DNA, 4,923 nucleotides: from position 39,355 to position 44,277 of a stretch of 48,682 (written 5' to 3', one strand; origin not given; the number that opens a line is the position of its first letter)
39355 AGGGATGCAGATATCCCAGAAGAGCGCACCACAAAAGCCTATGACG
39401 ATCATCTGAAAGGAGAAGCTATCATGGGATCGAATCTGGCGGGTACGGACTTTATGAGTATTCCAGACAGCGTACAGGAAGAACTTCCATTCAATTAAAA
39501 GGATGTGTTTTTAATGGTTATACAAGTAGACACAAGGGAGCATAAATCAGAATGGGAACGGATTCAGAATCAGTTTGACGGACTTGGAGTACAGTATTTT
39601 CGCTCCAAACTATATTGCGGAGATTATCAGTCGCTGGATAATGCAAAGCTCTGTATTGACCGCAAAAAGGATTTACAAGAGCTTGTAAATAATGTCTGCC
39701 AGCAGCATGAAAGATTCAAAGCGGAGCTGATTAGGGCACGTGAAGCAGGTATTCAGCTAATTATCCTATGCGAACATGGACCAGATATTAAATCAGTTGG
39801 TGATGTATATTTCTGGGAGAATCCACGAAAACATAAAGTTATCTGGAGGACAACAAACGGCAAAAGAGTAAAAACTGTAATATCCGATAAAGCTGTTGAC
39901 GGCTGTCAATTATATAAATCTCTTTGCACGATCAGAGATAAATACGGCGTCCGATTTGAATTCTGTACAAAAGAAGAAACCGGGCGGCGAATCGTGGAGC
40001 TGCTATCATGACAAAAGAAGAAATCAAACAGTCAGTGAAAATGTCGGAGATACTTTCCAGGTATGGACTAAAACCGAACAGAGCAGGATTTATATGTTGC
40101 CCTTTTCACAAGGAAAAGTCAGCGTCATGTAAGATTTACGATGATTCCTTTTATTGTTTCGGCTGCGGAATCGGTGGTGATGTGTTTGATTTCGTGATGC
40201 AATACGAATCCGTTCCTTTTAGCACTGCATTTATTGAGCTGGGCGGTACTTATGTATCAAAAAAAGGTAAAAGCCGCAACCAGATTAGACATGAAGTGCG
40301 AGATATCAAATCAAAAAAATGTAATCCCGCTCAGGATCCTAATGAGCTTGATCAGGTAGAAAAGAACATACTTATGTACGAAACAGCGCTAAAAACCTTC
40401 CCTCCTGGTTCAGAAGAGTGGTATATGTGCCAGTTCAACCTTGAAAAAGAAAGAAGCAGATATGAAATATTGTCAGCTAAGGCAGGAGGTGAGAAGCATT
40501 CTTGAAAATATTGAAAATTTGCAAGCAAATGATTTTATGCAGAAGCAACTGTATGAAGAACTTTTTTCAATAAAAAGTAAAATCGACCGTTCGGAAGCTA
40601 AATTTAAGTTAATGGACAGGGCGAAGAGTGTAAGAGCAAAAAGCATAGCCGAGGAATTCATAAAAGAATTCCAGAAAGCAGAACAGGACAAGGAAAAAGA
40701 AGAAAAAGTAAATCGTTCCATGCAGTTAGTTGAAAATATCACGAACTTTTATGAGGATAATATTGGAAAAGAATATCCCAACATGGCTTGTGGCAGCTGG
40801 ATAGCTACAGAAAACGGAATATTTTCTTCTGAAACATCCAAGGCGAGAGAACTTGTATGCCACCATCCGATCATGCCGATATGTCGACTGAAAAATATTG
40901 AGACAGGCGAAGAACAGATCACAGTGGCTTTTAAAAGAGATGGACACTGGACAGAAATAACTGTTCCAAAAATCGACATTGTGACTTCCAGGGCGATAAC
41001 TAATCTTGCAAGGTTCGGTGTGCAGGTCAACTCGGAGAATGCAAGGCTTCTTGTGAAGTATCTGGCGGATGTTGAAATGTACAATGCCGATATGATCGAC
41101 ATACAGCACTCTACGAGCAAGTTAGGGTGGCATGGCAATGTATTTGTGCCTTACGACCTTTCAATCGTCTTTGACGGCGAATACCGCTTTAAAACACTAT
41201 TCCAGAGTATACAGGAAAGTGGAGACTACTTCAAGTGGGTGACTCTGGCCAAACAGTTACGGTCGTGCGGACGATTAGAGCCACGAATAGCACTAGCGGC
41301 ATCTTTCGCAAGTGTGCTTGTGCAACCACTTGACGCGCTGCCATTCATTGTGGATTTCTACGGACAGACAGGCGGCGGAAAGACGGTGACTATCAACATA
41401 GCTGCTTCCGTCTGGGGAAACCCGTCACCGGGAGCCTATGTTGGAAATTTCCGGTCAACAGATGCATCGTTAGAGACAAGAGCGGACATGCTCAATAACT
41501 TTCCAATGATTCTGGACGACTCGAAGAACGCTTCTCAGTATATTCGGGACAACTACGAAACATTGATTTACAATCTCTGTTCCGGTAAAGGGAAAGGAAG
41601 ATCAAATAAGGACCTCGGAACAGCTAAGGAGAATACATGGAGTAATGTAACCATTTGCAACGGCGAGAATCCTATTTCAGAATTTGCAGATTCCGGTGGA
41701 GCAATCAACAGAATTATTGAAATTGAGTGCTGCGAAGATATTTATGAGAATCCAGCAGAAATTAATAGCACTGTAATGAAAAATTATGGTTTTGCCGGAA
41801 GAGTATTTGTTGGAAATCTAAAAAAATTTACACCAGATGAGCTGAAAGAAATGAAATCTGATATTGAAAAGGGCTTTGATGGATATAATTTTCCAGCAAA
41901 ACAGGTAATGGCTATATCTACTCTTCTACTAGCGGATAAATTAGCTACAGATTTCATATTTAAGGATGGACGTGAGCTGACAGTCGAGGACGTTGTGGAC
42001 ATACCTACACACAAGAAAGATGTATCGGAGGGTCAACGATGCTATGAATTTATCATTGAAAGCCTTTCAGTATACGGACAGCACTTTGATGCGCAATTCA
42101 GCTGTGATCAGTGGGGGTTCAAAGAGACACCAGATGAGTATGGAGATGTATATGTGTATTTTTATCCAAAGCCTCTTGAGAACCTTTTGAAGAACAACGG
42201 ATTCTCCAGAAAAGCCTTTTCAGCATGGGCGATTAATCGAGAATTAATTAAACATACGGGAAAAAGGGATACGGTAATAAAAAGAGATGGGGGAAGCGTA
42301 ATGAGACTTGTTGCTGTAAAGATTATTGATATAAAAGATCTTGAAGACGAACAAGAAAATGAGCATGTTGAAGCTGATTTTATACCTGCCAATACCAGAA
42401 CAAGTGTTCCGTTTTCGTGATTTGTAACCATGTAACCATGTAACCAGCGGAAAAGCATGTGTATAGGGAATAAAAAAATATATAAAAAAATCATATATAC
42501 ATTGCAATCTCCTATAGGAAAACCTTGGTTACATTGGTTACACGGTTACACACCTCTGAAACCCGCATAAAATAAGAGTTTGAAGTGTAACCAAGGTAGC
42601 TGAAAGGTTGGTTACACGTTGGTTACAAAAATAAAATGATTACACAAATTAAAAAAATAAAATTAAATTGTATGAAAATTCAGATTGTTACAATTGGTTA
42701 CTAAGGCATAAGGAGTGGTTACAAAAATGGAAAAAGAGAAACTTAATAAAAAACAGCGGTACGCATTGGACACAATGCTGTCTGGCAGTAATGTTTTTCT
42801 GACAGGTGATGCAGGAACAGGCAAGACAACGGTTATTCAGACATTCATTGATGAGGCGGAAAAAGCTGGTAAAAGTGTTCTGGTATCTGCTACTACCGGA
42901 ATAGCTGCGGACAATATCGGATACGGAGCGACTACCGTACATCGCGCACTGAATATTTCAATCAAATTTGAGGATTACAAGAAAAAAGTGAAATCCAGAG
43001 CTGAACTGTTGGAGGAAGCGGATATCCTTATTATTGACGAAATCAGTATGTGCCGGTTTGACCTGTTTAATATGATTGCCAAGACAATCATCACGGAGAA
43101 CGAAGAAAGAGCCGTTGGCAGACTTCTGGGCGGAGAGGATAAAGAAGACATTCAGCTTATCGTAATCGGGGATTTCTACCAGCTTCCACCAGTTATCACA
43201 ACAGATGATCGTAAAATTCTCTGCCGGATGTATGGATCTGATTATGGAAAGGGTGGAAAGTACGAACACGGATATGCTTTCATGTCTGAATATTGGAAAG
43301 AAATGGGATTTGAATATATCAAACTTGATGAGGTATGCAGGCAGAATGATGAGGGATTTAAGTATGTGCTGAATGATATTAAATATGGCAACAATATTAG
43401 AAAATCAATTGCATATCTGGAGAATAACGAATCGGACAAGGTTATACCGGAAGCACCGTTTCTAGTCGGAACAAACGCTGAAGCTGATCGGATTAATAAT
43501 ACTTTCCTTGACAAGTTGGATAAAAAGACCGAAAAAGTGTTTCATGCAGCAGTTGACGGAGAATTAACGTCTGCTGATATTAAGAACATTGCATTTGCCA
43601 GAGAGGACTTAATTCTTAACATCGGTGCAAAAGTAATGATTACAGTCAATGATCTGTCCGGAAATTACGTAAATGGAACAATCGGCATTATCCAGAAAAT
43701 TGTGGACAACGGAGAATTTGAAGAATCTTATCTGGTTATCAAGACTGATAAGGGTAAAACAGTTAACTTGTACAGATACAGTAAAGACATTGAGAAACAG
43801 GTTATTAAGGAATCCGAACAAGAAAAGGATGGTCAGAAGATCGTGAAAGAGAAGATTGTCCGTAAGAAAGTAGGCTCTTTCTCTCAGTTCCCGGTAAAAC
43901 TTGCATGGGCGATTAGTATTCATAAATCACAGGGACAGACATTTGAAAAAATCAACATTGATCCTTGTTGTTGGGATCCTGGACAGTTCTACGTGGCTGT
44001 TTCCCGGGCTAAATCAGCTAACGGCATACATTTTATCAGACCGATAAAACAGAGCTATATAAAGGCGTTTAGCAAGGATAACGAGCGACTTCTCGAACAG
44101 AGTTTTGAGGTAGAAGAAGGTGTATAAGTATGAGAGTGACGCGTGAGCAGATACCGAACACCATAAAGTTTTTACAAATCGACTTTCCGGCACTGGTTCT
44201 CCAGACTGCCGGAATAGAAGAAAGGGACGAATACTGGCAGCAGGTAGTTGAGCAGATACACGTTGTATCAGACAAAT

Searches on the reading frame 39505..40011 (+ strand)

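Call 78: search_protein_families(library=pfam, proteins=[window:39505-40011:+], max_evalue=0.001)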
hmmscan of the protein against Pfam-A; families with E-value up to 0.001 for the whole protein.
window:39505-40011:+ (168 aa): 1 family
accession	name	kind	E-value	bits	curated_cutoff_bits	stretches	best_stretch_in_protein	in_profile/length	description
PF02732.21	ERCC4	-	5.2e-09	36.6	24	1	8-160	1-134/140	ERCC4 domain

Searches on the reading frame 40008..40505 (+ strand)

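Call 78: search_protein_families(library=pfam, proteins=[window:40008-40505:+], max_evalue=0.001)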
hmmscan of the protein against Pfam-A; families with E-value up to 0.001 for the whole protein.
window:40008-40505:+ (165 aa): 1 family
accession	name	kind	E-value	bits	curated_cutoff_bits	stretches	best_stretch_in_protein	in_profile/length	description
PF01807.25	Zn_ribbon_DnaG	-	3.9e-17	62.3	24.9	1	4-79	7-86/98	CHC2 zinc finger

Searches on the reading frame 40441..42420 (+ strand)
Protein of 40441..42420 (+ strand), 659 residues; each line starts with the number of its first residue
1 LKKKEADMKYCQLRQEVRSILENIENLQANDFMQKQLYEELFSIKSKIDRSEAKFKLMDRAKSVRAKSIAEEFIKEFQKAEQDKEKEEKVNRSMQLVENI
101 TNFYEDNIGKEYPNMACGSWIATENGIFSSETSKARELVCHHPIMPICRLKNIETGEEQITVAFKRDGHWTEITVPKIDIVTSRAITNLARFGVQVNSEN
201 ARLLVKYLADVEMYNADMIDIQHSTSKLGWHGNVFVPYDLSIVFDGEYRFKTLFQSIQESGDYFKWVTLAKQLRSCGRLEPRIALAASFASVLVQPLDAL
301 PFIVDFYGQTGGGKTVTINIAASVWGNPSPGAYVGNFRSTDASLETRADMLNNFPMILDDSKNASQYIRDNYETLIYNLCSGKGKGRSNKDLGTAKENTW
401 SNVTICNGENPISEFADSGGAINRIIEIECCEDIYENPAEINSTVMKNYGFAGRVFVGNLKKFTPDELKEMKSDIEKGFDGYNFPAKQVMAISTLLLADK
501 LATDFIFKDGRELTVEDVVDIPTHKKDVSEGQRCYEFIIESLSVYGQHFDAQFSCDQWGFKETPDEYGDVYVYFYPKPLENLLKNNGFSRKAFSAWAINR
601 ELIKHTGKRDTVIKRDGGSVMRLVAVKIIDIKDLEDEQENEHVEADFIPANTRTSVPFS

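Call 78: search_protein_families(library=pfam, proteins=[window:40441-42420:+], max_evalue=0.001)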
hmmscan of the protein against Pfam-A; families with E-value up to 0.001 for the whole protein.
window:40441-42420:+ (659 aa): 2 families
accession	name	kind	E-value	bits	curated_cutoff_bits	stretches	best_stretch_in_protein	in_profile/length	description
PF06048.17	DUF927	-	1.3e-40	140.3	22.6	1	132-398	18-282/284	Domain of unknown function (DUF927)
PF18662.7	HTH_56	-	1.5e-08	35.1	26.2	1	530-611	2-87/111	Cch helix turn helix domain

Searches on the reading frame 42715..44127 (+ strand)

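Call 78: search_protein_families(library=pfam, proteins=[window:42715-44127:+], max_evalue=0.001)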
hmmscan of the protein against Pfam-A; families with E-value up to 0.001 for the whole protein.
window:42715-44127:+ (470 aa): 15 families
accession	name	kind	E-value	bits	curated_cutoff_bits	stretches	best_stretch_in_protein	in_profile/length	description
PF05970.20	PIF1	-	1.3e-23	84.2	25.9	1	10-169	2-164/223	PIF1-like helicase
PF13604.12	AAA_30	-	4e-19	69.5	27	1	9-126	1-113/191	AAA domain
PF13245.12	AAA_19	-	4.3e-19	69.5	25.1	1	14-160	1-132/134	AAA domain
PF13086.12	AAA_11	-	1.1e-07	32.3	27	1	9-69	1-69/257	AAA domain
PF00270.35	DEAD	-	1.4e-06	28.5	26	1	12-107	2-100/167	DEAD/DEAH box helicase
PF01443.25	Viral_helicase1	-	1.1e-05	25.8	21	0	30-114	4-72/228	Viral superfamily 1 RNA helicase core domain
PF02689.20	Herpes_Helicase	-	1.2e-05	24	27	0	22-69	57-99/808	Helicase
PF13479.12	AAA_24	-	1.3e-05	25.5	27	1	26-121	4-84/195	AAA domain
PF07728.20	AAA_5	-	1.8e-05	25.2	22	1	26-122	1-87/139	AAA domain (dynein-related subfamily)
PF18335.7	SH3_13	-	2.4e-05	24.5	41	1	296-334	21-55/65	ATP-dependent RecD-like DNA helicase SH3 domain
PF13191.12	AAA_16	-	2.5e-05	25.3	32.6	1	18-55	16-55/167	AAA ATPase domain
PF13401.12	AAA_22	-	3.7e-05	24.5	27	1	25-123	6-106/130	AAA domain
PF13538.12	UvrD_C_2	-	5.9e-05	23.3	27.4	1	396-434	1-47/52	UvrD-like helicase C-terminal domain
PF12775.13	AAA_7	-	0.00013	22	25.8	0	15-52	23-61/181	P-loop containing dynein motor region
PF19842.5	YqeC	-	0.00018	22.2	27.6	1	34-84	6-47/145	YqeC protein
